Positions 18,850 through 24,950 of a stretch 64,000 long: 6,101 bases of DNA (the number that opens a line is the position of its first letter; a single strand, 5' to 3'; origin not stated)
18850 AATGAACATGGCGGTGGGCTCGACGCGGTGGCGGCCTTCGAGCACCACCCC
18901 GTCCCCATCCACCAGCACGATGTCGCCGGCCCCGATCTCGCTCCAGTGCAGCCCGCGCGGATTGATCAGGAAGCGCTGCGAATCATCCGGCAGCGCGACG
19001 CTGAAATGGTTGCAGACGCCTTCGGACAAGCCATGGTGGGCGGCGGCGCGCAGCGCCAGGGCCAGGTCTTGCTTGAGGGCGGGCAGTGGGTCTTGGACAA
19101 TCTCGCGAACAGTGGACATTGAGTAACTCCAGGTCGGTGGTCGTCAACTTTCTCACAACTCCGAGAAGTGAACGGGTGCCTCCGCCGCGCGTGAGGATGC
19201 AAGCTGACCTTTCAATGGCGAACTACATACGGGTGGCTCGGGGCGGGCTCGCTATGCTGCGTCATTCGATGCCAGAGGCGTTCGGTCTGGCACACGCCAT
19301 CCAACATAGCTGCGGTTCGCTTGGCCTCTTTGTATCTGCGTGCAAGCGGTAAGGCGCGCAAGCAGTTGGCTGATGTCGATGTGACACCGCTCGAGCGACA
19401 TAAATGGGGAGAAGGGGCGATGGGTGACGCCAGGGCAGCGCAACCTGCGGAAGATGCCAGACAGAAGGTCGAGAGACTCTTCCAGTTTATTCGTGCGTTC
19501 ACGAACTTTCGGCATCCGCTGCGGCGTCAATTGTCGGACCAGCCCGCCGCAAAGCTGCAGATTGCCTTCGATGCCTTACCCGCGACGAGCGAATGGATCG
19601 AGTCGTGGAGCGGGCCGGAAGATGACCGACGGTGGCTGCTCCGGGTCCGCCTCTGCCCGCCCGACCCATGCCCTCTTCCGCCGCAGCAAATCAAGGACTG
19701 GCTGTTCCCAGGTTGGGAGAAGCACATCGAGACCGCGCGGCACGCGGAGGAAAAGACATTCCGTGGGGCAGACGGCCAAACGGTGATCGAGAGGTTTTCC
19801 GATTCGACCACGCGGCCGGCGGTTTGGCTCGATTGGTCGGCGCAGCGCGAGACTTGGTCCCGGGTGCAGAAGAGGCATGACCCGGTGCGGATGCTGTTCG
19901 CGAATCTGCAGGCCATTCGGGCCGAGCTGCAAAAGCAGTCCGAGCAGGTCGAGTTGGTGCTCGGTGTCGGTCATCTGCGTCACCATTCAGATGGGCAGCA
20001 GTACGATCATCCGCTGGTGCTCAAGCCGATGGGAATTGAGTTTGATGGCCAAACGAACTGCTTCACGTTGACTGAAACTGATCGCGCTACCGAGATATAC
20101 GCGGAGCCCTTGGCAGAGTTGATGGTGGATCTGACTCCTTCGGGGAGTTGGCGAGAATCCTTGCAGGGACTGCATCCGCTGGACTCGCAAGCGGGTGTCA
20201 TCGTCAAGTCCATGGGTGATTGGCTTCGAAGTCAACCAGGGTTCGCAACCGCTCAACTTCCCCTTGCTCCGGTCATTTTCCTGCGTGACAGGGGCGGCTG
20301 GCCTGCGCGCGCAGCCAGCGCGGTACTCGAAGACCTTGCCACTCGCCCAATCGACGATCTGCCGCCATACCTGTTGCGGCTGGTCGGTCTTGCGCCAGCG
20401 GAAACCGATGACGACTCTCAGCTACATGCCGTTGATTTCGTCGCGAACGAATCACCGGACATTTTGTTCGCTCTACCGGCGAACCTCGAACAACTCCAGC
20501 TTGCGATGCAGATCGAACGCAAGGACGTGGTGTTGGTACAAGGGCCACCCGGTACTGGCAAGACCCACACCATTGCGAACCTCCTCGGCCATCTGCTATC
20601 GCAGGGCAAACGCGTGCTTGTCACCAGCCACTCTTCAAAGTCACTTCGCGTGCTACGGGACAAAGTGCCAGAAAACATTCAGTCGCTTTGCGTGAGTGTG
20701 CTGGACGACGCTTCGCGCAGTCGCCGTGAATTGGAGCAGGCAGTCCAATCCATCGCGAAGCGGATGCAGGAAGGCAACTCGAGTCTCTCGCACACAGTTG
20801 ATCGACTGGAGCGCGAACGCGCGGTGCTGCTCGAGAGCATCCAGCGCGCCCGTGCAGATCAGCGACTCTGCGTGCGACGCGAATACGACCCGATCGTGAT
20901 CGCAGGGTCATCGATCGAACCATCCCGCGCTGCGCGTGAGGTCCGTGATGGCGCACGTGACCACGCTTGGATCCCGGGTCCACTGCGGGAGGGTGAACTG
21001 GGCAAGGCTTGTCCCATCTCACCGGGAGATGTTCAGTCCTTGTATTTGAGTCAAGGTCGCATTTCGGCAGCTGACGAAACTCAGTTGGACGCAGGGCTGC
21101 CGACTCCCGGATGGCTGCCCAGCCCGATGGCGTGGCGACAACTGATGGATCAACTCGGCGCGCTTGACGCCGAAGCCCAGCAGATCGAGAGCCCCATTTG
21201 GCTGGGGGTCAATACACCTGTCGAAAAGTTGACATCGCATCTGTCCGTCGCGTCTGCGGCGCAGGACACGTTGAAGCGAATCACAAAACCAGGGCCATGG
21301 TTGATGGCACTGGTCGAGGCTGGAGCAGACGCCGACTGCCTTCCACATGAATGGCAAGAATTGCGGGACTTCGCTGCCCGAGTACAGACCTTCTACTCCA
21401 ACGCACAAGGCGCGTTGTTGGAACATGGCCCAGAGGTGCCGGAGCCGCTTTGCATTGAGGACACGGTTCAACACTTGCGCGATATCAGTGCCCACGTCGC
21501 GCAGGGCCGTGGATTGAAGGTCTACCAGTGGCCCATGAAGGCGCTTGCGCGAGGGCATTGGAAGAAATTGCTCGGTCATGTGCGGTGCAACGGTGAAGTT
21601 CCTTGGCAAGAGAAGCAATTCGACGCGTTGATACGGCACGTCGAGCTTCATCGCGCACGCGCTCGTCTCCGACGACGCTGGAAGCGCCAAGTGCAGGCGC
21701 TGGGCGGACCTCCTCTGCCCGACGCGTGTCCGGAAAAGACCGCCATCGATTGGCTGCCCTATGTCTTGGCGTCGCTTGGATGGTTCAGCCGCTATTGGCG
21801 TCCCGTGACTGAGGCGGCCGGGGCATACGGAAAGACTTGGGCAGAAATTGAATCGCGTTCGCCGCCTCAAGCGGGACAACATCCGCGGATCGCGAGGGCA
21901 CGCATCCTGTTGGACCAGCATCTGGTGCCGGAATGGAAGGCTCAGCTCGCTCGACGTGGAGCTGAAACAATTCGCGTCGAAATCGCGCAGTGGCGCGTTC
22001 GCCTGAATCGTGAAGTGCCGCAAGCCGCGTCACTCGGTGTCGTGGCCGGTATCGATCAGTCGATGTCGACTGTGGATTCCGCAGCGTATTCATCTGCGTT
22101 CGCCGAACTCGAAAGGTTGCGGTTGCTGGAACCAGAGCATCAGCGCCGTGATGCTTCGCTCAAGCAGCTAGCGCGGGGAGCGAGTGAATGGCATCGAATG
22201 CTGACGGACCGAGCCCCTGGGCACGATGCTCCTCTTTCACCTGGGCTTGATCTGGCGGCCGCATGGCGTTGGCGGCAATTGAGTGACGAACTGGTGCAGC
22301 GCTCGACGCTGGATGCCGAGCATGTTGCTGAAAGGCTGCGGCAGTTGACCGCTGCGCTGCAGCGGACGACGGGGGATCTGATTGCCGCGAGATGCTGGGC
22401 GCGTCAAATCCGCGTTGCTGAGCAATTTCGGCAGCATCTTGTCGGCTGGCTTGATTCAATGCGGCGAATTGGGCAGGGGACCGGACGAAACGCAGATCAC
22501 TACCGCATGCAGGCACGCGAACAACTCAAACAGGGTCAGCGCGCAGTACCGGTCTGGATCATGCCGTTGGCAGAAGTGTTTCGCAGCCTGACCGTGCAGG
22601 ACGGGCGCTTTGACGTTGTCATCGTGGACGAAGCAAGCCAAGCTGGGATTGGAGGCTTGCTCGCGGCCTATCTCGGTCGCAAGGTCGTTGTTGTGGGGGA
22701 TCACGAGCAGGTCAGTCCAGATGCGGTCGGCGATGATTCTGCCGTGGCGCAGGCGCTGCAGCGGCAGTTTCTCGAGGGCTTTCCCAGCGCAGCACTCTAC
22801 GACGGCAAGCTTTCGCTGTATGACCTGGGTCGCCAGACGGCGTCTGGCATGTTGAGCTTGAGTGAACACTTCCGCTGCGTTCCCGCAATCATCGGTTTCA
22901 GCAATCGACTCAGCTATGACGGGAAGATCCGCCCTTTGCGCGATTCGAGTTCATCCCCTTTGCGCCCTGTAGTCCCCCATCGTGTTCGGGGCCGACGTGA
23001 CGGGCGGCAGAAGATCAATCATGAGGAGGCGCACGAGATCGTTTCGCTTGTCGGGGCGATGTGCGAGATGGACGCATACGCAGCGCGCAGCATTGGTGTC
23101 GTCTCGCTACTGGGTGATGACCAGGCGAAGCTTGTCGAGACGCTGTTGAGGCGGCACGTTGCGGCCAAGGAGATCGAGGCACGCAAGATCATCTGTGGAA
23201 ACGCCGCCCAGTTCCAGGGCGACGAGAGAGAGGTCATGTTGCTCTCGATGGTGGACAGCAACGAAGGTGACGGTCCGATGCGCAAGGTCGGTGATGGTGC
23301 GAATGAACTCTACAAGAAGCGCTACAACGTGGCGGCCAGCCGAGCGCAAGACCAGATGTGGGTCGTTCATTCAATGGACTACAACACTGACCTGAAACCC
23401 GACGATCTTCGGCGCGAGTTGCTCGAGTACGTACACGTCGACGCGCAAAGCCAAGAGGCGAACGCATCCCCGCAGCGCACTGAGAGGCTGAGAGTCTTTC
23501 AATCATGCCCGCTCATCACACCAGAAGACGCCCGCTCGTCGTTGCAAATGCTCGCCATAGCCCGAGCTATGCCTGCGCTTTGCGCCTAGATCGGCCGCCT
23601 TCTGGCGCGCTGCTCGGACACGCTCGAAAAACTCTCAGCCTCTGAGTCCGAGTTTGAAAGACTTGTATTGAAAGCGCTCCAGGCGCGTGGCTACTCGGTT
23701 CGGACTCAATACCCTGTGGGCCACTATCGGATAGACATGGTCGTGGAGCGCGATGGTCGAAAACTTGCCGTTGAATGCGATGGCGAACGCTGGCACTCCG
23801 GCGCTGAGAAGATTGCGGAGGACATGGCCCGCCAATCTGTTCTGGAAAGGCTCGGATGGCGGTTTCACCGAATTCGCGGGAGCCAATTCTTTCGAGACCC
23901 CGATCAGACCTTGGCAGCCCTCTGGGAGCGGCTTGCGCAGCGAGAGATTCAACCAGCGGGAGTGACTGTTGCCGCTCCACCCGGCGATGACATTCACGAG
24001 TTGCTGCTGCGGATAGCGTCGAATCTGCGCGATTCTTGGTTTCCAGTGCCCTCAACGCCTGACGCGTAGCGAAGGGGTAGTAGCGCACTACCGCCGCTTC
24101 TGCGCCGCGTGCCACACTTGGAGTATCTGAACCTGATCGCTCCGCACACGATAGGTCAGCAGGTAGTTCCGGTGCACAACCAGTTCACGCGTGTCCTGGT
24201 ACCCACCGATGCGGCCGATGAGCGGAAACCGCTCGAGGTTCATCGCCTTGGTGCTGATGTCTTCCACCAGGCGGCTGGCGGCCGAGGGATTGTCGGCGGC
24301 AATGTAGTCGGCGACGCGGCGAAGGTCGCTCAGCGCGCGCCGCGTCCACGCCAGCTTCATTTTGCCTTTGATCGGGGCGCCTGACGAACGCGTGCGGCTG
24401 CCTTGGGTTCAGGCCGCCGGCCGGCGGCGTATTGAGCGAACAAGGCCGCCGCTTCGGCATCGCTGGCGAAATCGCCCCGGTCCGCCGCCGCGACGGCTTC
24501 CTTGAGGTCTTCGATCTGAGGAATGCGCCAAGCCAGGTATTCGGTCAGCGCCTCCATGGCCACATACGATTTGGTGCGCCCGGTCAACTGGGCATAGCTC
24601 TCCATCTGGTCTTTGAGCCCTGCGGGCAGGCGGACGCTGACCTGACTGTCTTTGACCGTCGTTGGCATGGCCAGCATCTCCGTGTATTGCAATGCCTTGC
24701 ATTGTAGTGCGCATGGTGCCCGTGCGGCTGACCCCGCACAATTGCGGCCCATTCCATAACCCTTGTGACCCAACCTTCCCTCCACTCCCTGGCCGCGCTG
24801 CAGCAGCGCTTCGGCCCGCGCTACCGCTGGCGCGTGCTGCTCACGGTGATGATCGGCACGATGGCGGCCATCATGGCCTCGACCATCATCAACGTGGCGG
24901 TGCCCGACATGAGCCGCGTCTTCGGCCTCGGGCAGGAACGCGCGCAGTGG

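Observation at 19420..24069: Giant SF1 helicase with detached Vsr/DUF559-like nuclease: an Hhe-like single-gene defence candidate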

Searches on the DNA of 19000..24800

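Call 77: search_rna_families(source=window, start=19000, end=24800, threshold=evalue, max_evalue=0.1)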
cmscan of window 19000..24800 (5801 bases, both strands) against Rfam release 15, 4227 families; matches with E-value up to 0.1: 0.
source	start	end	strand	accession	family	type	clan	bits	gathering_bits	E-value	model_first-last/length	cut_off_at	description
